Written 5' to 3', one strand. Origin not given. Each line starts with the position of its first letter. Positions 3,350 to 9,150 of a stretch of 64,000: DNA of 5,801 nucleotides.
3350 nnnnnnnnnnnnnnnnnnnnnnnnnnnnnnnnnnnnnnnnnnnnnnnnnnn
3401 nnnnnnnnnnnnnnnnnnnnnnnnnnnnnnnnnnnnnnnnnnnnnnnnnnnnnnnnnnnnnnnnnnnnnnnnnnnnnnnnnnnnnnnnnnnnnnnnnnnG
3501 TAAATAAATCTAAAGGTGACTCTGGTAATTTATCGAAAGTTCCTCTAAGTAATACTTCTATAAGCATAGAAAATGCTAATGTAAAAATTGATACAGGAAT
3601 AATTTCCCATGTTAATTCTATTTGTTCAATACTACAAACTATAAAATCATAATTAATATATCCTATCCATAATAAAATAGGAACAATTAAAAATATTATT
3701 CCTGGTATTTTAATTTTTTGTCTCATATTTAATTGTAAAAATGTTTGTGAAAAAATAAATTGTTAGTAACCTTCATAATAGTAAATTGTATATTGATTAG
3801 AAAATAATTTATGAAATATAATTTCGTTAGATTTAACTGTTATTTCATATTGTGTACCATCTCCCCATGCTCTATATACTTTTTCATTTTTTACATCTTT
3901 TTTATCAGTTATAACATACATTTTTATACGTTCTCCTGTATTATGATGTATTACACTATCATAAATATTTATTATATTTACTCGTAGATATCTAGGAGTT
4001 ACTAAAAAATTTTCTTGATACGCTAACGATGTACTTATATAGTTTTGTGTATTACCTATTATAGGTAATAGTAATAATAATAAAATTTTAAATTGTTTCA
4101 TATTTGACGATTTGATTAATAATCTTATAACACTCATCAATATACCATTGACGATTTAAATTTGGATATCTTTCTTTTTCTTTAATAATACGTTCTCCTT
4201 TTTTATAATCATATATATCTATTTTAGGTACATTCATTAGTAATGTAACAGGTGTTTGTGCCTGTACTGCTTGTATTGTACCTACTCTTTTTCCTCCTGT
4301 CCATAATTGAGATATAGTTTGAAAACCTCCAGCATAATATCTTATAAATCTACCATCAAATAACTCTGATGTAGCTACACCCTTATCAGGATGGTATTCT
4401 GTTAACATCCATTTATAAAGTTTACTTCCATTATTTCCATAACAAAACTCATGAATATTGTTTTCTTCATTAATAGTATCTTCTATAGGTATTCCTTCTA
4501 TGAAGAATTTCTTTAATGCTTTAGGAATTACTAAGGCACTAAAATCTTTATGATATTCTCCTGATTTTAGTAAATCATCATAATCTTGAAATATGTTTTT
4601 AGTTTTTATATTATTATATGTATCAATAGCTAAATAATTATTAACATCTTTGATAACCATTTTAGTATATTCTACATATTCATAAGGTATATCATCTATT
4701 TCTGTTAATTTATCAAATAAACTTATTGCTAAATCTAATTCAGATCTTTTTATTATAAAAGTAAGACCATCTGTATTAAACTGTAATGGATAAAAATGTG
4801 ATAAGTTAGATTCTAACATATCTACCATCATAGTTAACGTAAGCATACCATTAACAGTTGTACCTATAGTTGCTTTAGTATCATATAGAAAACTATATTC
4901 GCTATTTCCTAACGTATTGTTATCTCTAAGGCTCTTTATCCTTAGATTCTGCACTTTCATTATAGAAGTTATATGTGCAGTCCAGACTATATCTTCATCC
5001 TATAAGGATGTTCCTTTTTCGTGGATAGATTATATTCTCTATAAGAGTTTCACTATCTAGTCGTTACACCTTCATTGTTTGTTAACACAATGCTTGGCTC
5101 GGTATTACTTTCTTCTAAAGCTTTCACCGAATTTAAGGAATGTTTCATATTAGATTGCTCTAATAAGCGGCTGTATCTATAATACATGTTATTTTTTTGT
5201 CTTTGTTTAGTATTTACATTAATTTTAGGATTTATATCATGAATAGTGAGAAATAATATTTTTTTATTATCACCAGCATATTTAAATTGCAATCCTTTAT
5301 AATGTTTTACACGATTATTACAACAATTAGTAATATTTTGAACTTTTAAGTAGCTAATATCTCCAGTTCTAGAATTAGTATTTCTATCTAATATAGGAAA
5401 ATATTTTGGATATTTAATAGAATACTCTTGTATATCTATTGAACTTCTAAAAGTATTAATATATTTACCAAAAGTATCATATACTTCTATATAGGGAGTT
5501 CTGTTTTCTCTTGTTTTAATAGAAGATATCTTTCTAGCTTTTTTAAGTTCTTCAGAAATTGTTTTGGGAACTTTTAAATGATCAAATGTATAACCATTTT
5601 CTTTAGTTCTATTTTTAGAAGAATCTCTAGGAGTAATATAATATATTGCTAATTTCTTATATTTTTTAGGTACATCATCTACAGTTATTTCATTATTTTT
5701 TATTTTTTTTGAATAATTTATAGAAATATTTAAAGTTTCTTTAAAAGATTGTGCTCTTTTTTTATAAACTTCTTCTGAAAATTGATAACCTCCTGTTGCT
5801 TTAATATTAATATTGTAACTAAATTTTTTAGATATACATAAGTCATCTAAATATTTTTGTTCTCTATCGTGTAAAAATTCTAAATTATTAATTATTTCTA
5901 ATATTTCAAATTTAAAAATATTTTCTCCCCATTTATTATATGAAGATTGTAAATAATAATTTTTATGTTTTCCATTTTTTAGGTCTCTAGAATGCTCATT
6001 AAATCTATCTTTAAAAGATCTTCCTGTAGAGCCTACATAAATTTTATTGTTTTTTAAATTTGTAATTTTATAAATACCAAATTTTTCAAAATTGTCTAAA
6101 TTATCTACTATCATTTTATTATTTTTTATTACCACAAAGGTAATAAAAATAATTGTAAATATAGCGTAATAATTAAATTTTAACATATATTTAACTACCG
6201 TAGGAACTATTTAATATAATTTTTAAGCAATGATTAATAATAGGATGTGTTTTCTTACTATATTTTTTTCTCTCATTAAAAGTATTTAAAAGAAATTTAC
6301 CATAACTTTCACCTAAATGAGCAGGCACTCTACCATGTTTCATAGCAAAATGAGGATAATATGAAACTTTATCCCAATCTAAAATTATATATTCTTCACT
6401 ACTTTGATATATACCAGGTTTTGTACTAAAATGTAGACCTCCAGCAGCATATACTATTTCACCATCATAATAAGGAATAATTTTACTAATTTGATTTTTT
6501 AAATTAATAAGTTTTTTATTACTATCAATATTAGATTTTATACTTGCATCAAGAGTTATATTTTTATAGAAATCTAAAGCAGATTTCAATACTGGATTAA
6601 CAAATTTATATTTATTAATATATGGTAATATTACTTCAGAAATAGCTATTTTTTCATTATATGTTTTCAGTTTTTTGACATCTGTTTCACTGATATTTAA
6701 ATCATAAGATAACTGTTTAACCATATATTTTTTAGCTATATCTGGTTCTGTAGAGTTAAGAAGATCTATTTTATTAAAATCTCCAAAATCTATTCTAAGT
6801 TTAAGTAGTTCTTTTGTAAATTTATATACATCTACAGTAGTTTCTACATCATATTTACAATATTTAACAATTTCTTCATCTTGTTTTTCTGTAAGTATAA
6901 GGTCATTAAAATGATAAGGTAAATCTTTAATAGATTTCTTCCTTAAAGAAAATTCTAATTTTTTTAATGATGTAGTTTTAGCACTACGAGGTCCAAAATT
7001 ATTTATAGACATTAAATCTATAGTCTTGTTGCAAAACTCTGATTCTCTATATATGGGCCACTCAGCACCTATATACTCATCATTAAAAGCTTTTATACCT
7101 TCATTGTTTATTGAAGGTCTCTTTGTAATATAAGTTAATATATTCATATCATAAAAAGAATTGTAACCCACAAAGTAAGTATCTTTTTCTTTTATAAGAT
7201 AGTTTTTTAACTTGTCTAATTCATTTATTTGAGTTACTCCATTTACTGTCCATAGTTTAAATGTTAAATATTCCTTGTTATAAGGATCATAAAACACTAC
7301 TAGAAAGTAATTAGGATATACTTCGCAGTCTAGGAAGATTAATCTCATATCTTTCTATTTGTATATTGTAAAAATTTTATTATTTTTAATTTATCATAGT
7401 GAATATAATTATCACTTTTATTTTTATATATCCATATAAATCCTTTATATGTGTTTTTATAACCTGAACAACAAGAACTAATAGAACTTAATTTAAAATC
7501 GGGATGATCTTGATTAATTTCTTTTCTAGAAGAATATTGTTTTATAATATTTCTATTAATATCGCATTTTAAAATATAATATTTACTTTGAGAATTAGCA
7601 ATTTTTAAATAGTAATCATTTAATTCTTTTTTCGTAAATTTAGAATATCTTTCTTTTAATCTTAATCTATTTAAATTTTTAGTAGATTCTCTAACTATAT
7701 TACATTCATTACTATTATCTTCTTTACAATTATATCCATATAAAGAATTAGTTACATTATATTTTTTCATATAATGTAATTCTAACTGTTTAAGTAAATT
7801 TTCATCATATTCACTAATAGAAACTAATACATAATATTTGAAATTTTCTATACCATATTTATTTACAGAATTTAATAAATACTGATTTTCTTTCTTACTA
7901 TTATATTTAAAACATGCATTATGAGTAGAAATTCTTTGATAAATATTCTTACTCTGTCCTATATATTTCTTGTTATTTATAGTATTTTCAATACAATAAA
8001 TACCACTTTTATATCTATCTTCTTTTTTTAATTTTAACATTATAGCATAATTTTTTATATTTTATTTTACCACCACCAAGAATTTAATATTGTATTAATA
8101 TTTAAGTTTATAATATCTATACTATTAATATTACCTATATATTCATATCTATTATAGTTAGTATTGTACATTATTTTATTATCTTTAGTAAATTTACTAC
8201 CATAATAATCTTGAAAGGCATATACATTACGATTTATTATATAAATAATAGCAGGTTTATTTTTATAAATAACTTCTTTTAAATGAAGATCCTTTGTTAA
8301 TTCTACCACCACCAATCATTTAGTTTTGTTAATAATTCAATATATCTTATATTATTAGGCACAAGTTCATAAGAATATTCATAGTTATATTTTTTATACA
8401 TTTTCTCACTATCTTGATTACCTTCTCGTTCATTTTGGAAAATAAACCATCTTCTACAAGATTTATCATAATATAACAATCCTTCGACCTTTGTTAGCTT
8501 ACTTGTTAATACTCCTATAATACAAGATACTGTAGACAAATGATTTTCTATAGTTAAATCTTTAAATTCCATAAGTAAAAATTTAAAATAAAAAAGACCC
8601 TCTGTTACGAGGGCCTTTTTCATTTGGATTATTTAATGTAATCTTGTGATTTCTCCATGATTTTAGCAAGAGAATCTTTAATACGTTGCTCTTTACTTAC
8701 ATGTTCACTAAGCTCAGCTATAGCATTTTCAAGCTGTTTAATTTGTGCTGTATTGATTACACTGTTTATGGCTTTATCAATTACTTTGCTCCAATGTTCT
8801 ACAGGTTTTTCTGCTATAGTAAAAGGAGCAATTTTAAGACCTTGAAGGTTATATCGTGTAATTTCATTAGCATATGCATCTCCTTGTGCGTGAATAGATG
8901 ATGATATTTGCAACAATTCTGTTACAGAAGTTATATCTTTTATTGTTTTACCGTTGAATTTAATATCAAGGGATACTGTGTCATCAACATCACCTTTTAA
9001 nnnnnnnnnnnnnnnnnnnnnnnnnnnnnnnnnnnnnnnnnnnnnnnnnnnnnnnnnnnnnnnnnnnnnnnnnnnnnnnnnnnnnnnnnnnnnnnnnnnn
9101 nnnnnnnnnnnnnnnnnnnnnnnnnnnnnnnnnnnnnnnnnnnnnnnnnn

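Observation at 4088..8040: Family B DNA polymerase split into two ORFs by a GIY-YIG endonuclease gene, with a second GIY-YIG gene immediately upstream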

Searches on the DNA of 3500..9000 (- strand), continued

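Call 8: search_rna_families(source=window, start=4880, end=5260, threshold=evalue, max_evalue=10, show_alignments=3)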
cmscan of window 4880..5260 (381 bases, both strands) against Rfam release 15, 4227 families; matches with E-value up to 10: 2.
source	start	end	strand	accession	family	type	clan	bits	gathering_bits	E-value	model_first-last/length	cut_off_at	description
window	4962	5191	-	RF00028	Intron_gpI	Intron;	-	57.4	50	3.6e-14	1-253/253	no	Group I catalytic intron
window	5036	5134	-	RF01964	RMST_3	Gene; lncRNA;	-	14.7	55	2.7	1-109/109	no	Rhabdomyosarcoma 2 associated transcript conserved region 3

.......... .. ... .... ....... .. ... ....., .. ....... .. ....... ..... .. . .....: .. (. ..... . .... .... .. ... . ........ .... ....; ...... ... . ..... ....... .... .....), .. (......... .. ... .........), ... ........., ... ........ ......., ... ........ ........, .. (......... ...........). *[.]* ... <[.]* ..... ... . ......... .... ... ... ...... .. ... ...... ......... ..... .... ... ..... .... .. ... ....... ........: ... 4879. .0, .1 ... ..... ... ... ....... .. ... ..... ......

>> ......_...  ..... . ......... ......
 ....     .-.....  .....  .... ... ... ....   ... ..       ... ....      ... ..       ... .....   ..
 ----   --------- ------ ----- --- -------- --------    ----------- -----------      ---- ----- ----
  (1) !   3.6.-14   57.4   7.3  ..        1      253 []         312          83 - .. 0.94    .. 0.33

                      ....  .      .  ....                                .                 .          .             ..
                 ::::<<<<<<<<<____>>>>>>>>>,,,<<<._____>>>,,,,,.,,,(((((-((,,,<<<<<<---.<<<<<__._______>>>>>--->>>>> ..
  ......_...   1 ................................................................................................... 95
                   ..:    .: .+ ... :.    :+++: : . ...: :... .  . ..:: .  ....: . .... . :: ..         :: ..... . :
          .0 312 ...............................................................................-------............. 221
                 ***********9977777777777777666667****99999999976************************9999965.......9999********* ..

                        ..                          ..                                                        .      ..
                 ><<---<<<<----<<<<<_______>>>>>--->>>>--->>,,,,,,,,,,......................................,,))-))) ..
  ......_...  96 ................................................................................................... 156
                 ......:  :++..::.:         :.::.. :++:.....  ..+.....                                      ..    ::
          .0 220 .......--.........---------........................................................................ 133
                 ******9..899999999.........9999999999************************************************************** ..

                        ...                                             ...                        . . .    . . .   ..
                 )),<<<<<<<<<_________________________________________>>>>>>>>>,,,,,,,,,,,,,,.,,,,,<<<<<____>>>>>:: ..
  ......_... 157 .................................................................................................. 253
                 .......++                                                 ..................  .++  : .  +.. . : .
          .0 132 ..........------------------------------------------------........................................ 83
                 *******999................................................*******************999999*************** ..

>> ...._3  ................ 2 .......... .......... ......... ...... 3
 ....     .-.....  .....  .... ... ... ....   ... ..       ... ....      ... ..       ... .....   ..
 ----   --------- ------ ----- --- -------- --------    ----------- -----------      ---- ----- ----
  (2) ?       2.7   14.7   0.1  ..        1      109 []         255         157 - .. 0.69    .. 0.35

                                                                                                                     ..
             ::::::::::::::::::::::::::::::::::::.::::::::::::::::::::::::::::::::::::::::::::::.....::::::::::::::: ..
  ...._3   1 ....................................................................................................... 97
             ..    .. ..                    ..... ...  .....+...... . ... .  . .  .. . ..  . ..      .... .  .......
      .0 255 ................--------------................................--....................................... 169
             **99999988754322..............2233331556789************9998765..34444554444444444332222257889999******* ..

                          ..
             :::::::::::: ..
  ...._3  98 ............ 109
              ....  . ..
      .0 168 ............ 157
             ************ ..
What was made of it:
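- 4913..6196 (-): Group I intron, 1284 nt. Begins AGUUAA and ends with the terminal G of ...AACAAUACG. Rfam RF00028 57.4 bits (call 8).
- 4962..5191 (-): Stretch matched by Rfam Intron_gpI. It contains P3 (5140-5135 with 5016-5011), P4 (5131-5126 with 5103-5098), P5, P6/P6a, P7 (5062-5058 with 4989-4985), P7.1 plus an inner hairpin (5057-5024), P8 (5010-4996) and the start of P9. Call 8 (57.4 bits, gathering 50, E=3.6e-14).
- On Group I intron (Rfam RF00028): 57.4 bits against a cut-off of 50, E=3.6e-14, at 4962..5191 minus strand (call 8).
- Rfam RF00028 scores above its gathering cut-off in the window (57.4 bits, E=3.6e-14, call 8).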

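Call 53: search_dna_similar(query=window:4913-5175:-, collection=phages, mode=distant, max_rows=40, max_evalue=0.001)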
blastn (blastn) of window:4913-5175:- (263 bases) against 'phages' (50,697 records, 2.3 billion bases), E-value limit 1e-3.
Records with a match: 38; places in all: 40; records where one place covers at least 80% of the query: 0.
Best place of each record, by identity: 95-99% 1; 90-95% 22; 80-90% 1; 60-80% 14.
By first word of the organism name: Flavobacterium 22; uncultured 8; Aeromonas 4; Carjivirus 1; CrAssphage 1; Microcystis 1; Clostridioides 1.
By host as written in the record: - 9; Flavobacterium psychrophilum 950106-1/1 8; Aeromonas hydrophila ATCC 7966 3; Flavobacterium psychrophilum strain FPS-D10 3; Flavobacterium psychrophilum FPS-D15 2; Flavobacterium psychrophilum FPS-D10 2; Flavobacterium psychrophilum strain FPS-D15 2; bacterium 1; and 8 more.
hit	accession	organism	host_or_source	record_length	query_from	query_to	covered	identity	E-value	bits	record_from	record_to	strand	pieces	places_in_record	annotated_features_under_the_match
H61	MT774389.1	uncultured phage cr116_1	human feces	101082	40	161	46%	76.2%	7e-15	87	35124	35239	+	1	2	none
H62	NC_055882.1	uncultured phage cr116_1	human feces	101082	40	161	46%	76.2%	7e-15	87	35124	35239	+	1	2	none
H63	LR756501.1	uncultured phage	metagenomic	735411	22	120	38%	72.7%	1e-4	53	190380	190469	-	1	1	record has no annotation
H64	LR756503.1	uncultured phage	metagenomic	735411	22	120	38%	72.7%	1e-4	53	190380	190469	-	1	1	record has no annotation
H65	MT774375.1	uncultured phage cr50_1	human feces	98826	179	262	32%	77.9%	8e-8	63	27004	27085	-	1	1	none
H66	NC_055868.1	uncultured phage cr50_1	human feces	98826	179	262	32%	77.9%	8e-8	63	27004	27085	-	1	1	none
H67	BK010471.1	Carjivirus communis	bacterium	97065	179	258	30%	79.8%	1e-11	75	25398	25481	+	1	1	KP06_gp34: putative Dut dUTPase | KP06_gp35: putative intron-encoded HNH endonuclease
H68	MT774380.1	uncultured phage cr1_1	human feces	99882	179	259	31%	78.3%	3e-7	62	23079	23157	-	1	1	none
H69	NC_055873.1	uncultured phage cr1_1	human feces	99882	179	259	31%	78.3%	3e-7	62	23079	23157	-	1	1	none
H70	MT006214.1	CrAssphage LMMB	human gut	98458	179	258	30%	78.6%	5e-10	71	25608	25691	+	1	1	HNH endonuclease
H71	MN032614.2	Aeromonas phage PS1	Aeromonas hydrophila ATCC 7966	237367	117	182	25%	76.1%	1e-4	53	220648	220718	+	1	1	none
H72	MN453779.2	Aeromonas phage PS2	Aeromonas hydrophila ATCC 7966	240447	117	182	25%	76.1%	1e-4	53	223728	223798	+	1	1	none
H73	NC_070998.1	Aeromonas phage PS1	Aeromonas hydrophila ATCC 7966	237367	117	182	25%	76.1%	1e-4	53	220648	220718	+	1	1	none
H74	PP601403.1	Aeromonas phage ACP1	Aeromonas caviae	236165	117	182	25%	76.1%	1e-4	53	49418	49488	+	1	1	none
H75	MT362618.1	Microcystis phage MaeS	Microcystis aeruginosa FACHB-942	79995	179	228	19%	86.0%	1e-4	53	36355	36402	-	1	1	none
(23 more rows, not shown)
